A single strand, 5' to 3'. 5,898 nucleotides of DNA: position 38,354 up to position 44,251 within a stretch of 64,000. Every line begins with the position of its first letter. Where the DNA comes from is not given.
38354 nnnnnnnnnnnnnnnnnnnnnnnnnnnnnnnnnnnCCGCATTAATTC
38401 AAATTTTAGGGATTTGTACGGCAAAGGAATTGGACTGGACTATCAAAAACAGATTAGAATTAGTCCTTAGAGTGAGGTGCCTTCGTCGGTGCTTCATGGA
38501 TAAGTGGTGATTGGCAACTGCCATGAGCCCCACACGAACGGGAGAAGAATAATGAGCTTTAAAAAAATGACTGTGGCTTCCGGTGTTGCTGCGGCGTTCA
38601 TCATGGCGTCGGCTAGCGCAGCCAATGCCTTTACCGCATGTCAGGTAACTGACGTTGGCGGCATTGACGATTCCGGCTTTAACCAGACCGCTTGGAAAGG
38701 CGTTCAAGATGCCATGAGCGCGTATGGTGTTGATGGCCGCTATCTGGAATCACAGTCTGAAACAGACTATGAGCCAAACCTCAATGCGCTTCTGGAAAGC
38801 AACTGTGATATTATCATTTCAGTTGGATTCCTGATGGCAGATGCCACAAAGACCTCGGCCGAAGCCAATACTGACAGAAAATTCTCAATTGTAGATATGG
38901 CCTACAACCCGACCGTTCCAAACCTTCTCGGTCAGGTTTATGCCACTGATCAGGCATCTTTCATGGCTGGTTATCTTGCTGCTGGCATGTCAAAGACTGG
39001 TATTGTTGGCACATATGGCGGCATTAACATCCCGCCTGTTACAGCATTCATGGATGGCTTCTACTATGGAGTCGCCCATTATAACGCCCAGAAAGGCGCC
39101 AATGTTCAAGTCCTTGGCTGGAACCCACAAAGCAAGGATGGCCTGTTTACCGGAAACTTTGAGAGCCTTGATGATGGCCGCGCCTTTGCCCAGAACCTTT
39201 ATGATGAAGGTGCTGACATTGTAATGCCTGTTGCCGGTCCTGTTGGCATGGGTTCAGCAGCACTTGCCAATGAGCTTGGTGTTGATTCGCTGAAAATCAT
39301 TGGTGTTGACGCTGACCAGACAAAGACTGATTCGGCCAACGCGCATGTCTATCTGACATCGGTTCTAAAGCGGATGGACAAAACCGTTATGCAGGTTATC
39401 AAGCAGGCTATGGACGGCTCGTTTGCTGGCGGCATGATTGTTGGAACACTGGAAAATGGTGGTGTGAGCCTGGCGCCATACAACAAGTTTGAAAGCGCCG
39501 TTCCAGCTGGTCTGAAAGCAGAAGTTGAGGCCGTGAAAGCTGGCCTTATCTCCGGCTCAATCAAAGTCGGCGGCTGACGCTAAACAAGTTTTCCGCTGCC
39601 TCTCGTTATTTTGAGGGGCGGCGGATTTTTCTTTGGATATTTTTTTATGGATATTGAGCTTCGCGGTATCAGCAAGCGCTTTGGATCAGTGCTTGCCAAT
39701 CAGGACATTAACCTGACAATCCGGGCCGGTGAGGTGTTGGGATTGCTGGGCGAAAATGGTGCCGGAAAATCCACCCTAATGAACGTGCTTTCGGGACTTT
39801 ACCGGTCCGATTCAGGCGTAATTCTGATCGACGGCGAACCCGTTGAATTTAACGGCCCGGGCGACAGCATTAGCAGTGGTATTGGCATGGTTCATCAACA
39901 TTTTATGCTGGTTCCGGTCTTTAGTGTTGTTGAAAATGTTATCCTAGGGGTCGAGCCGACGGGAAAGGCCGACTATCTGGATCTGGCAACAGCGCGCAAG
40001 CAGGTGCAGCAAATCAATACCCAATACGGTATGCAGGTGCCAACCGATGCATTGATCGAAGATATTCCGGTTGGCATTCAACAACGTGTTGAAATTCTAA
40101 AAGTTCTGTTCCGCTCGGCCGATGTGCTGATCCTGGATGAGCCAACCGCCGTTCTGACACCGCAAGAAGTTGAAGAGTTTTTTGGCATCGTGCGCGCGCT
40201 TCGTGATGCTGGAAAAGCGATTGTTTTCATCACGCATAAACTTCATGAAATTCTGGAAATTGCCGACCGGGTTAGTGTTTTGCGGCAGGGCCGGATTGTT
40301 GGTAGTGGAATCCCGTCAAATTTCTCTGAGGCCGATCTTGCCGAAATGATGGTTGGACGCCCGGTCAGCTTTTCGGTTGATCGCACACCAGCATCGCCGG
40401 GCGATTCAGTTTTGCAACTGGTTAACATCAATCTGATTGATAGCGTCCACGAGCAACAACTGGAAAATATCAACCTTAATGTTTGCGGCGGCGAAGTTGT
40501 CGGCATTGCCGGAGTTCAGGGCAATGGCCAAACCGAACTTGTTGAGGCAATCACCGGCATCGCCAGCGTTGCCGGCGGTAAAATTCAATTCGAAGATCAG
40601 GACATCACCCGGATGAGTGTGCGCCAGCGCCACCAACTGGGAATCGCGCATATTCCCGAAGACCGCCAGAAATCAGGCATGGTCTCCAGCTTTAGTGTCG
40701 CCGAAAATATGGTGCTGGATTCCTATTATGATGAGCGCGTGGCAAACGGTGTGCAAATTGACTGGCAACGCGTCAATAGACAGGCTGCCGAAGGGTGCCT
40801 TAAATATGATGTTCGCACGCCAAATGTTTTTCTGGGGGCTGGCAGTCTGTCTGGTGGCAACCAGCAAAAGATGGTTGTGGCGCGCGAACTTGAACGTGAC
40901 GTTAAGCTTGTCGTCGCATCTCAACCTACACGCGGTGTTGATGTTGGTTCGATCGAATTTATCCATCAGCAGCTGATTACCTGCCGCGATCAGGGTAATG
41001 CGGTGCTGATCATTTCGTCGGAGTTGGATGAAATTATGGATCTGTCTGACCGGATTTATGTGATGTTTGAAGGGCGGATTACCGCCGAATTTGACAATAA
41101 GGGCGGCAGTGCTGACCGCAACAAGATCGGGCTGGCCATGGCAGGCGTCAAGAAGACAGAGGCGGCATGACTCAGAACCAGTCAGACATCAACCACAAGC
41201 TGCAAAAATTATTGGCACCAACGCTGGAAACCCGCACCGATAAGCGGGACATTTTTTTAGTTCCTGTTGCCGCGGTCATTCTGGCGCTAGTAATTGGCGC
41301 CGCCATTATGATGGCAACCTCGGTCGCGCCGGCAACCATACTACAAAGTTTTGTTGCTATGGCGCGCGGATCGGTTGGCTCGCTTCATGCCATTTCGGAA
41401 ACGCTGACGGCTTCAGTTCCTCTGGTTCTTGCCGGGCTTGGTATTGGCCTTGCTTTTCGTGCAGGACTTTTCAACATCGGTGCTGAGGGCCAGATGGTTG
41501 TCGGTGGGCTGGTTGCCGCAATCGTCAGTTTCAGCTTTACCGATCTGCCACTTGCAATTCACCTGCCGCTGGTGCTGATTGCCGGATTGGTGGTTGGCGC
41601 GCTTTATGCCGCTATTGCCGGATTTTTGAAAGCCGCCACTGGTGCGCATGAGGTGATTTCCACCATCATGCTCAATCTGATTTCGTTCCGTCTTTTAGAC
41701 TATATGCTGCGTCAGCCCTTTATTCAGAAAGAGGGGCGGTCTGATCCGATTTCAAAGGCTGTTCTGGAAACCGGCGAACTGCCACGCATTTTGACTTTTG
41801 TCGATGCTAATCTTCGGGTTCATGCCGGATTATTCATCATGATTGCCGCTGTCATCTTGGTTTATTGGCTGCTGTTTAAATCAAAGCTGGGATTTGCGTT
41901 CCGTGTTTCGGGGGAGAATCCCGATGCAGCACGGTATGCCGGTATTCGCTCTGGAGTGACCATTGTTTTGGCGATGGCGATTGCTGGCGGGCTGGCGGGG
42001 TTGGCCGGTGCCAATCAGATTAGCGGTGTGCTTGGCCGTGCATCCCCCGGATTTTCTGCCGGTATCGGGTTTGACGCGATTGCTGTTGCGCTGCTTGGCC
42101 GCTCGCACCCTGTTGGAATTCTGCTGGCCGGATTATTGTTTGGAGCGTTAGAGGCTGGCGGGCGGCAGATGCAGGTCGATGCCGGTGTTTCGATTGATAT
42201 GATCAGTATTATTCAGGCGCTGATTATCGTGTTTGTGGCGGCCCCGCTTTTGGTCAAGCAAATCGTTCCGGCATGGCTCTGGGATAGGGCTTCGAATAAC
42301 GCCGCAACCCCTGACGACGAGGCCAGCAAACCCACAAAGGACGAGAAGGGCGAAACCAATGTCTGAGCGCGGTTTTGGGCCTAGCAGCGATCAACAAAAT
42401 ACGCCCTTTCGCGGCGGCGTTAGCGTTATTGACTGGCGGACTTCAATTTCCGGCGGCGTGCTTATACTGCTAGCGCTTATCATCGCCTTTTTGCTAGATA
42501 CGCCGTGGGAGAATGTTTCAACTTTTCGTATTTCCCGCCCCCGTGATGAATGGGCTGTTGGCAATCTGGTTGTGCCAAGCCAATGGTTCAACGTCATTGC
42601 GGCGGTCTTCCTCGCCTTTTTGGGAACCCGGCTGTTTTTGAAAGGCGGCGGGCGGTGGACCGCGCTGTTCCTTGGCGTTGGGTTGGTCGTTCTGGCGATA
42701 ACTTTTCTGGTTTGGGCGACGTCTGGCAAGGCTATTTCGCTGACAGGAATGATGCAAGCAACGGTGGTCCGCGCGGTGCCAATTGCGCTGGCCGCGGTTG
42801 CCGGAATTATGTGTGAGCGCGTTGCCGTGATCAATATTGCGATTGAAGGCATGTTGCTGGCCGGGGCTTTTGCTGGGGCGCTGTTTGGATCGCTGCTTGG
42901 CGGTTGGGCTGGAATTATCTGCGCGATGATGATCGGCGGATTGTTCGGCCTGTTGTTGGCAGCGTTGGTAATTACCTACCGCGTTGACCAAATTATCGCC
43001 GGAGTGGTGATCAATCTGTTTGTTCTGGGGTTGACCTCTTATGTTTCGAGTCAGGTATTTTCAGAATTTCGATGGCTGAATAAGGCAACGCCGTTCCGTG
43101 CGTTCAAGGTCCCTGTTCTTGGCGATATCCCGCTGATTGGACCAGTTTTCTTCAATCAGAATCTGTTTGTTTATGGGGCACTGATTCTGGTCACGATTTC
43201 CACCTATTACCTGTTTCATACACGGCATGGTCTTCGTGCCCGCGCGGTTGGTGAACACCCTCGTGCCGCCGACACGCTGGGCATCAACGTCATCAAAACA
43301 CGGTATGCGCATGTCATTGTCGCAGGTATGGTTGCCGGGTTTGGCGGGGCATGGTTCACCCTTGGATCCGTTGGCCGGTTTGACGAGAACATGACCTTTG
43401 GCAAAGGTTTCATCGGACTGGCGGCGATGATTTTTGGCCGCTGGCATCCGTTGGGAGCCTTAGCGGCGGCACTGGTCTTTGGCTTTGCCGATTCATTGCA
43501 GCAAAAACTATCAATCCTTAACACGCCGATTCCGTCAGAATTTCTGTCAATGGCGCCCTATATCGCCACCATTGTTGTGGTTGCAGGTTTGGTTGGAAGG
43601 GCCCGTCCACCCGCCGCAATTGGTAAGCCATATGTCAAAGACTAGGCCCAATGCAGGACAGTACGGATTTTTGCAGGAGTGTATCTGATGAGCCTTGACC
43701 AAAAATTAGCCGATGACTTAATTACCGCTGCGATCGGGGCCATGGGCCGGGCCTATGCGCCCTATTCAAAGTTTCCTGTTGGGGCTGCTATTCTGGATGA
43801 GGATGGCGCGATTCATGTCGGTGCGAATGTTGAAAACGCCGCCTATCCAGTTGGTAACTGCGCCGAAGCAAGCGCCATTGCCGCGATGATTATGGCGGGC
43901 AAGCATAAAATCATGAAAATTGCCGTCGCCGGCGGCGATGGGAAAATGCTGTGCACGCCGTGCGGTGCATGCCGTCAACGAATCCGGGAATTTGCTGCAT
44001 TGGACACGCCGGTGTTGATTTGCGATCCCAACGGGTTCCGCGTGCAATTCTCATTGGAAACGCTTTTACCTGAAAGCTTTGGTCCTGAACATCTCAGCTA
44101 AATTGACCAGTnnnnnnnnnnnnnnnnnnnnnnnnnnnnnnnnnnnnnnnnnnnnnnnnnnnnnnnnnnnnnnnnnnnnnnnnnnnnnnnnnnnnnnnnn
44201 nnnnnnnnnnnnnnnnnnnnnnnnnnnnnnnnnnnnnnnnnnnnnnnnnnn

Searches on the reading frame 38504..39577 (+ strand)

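Call 3: search_protein_families(library=pfam, proteins=[window:38504-39577:+])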
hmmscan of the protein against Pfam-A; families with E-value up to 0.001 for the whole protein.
window:38504-39577:+ (357 aa): 1 family
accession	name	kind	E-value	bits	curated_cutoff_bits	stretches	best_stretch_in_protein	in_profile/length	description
PF02608.20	Bmp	-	6.6e-49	167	24.1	1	46-330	4-276/301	ABC transporter substrate-binding protein PnrA-like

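Call 4: search_protein_families(library=ncbifam, proteins=[window:38504-39577:+])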
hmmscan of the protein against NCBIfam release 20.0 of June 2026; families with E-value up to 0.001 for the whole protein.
window:38504-39577:+ (357 aa): 1 family
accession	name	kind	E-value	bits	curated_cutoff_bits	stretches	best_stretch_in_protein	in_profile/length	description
NF047927.1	ABC_BMP_B6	equivalog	6.7e-16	58.4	400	1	56-355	15-299/314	putative B6 ABC transporter substrate-binding protein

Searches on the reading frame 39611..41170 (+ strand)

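Call 3: search_protein_families(library=pfam, proteins=[window:39611-41170:+])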
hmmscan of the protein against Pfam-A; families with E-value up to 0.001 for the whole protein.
window:39611-41170:+ (519 aa): 2 families
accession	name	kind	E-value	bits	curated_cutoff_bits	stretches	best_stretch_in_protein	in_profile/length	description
PF00005.33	ABC_tran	-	4.5e-47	160.5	25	2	31-180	2-137/137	ABC transporter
PF13304.12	AAA_21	-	4.7e-06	27.3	27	0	44-86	3-45/304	AAA domain, putative AbiEii toxin, Type IV TA system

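Call 4: search_protein_families(library=ncbifam, proteins=[window:39611-41170:+])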
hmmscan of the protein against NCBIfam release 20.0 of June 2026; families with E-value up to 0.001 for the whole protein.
window:39611-41170:+ (519 aa): 190 families (the best 25 are shown)
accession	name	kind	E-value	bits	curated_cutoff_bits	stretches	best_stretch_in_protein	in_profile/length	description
NF047930.1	ABC_ATP_B6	equivalog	5.1e-140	467.5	670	1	15-512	3-510/510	putative B6 ABC transporter ATP-binding protein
NF010069.0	PRK13549.1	equivalog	3.6e-119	398.5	699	1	15-499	6-492/513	xylose ABC transporter ATP-binding protein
NF008030.0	PRK10762.1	equivalog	1.8e-112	376.6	745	1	15-506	5-487/501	ribose ABC transporter ATP-binding protein RbsA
NF008442.0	PRK11288.1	equivalog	2.6e-111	372.4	689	1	15-515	8-501/504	L-arabinose ABC transporter ATP-binding protein AraG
NF040905.2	GguA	equivalog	3e-108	362.3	810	1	15-500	2-492/500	multiple monosaccharide ABC transporter ATP-binding protein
NF041861.1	YtfR_transport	equivalog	1.2e-106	357.1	850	1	16-497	3-479/492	galactofuranose ABC transporter, ATP-binding protein YtfR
NF007253.0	PRK09700.1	equivalog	5.6e-106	355.1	772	1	15-501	6-498/510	D-allose ABC transporter ATP-binding protein AlsA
TIGR02633.1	xylG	equivalog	7.1e-106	354.6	723.65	1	15-497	2-488/500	D-xylose ABC transporter ATP-binding protein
NF011967.0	PRK15439.1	equivalog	9.4e-104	347.6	586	1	15-496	12-487/510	autoinducer 2 ABC transporter ATP-binding protein LsrA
NF008215.0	PRK10982.1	equivalog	5.1e-94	315.7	828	1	15-498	14-492/506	galactose/methyl galactoside ABC transporter ATP-binding protein MglA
TIGR04406.1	LPS_export_lptB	equivalog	5.7e-58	196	240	2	17-239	4-223/239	LPS export ABC transporter ATP-binding protein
TIGR03410.1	urea_trans_UrtE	equivalog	8.5e-56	189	285.8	2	17-247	3-228/230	urea ABC transporter ATP-binding subunit UrtE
TIGR02315.1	ABC_phnC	equivalog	1.8e-53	181.4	266.1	2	15-245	2-240/243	phosphonate ABC transporter ATP-binding protein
TIGR04521.1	ECF_ATPase_2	equivalog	1.9e-52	178.1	330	2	30-247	21-243/279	energy-coupling factor transporter ATPase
TIGR01188.1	drrA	subfamily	2e-52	178.4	312.45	2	22-239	1-212/302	daunorubicin resistance ABC transporter, ATP-binding protein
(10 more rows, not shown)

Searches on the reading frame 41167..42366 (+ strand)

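Call 3: search_protein_families(library=pfam, proteins=[window:41167-42366:+])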
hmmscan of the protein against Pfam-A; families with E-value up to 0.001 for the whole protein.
window:41167-42366:+ (399 aa): 1 family
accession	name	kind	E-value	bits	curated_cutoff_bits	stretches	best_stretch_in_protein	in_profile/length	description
PF02653.21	BPD_transp_2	-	3.7e-47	161.1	26.8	1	76-357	2-268/269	Branched-chain amino acid transport system / permease component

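Call 4: search_protein_families(library=ncbifam, proteins=[window:41167-42366:+])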
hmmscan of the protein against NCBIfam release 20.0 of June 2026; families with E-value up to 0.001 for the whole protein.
window:41167-42366:+ (399 aa): 7 families
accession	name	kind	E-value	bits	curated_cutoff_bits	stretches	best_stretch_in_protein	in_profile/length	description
NF047929.1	ABC_B6_perm_2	equivalog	3.3e-43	148.1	400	1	31-358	4-323/337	putative B6 ABC transporter permease subunit 2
NF047928.1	ABC_B6_perm_1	equivalog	3.7e-22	78.8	465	1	77-359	15-287/311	putative B6 ABC transporter permease subunit 1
NF007067.0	PRK09512.1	equivalog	7.5e-07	28.6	398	1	110-355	74-311/321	ribose ABC transporter permease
NF011961.0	PRK15432.1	equivalog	5.3e-06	25.9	388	1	221-338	162-276/344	autoinducer 2 ABC transporter permease LsrC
TIGR03409.1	urea_trans_UrtB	equivalog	0.00015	21.6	250.3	1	82-356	10-278/291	urea ABC transporter permease subunit UrtB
NF007014.0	PRK09478.1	equivalog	0.00031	20.2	386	1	124-357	97-324/336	galactose/methyl galactoside ABC transporter permease MglC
NF007252.0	PRK09699.1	equivalog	0.00033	20.1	396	0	75-359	52-320/326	D-allose ABC transporter permease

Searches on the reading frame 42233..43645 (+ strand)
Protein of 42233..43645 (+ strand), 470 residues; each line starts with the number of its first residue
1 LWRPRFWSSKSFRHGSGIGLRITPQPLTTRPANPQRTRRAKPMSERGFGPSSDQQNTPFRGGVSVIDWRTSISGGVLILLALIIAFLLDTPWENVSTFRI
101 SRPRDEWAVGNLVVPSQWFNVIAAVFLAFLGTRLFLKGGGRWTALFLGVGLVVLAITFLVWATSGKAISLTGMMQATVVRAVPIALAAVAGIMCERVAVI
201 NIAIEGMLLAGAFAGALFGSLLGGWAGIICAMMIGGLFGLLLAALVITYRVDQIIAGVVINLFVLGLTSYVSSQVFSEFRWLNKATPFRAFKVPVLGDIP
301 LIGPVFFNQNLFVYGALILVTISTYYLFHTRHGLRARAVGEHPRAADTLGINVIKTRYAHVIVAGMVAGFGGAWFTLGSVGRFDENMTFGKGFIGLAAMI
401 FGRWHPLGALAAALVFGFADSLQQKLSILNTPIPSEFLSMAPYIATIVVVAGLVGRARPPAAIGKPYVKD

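Call 3: search_protein_families(library=pfam, proteins=[window:42233-43645:+])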
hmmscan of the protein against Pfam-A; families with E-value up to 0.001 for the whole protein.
window:42233-43645:+ (470 aa): 1 family
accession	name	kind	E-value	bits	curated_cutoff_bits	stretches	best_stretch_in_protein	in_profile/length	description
PF02653.21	BPD_transp_2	-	4.3e-36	124.9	26.8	1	175-431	3-253/269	Branched-chain amino acid transport system / permease component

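Call 4: search_protein_families(library=ncbifam, proteins=[window:42233-43645:+])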
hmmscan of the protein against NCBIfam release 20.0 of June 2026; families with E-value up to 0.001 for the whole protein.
window:42233-43645:+ (470 aa): 4 families
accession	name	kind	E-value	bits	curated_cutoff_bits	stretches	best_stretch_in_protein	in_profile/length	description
NF047928.1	ABC_B6_perm_1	equivalog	4e-50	170.7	465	1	170-469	10-308/311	putative B6 ABC transporter permease subunit 1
NF047929.1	ABC_B6_perm_2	equivalog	7e-10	38.6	400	1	171-417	43-291/337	putative B6 ABC transporter permease subunit 2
TIGR03409.1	urea_trans_UrtB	equivalog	0.00057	19.6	250.3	1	170-422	5-256/291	urea ABC transporter permease subunit UrtB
NF007014.0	PRK09478.1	equivalog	0.00087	18.7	386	1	227-402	108-275/336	galactose/methyl galactoside ABC transporter permease MglC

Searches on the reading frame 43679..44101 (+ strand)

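Call 14: search_protein_families(library=pfam, proteins=[window:43679-44101:+])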
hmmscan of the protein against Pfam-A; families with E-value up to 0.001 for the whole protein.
window:43679-44101:+ (140 aa): 2 families
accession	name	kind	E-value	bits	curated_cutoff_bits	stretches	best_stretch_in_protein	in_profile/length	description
PF00383.29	dCMP_cyt_deam_1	-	4.4e-17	62.3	25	1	12-107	5-95/102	Cytidine and deoxycytidylate deaminase zinc-binding region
PF08211.18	dCMP_cyt_deam_2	-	7e-13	49.3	25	1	11-81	41-110/130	Cytidine and deoxycytidylate deaminase zinc-binding region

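Call 85: search_protein_families(library=ncbifam, proteins=[window:43679-44101:+], max_evalue=1e-10)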
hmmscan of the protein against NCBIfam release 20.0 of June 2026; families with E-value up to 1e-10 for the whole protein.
window:43679-44101:+ (140 aa): 6 families
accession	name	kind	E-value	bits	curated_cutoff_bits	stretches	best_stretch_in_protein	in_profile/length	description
TIGR01354.1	cyt_deam_tetra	equivalog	5.4e-42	143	113.65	1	13-138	2-125/126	cytidine deaminase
NF004064.0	PRK05578.1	equivalog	5e-41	139.8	74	1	11-139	6-128/130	cytidine deaminase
NF009076.0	PRK12411.1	equivalog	1.1e-28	99.9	216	1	13-139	5-130/132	cytidine deaminase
TIGR01355.1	cyt_deam_dimer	equivalog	3.3e-20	72.5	275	0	12-56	175-219/283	cytidine deaminase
NF006537.0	PRK09027.1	equivalog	2.6e-18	66.4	153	0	62-139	103-170/295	cytidine deaminase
NF005314.0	PRK06848.1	equivalog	1.9e-14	53.9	131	1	11-134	7-134/139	cytidine deaminase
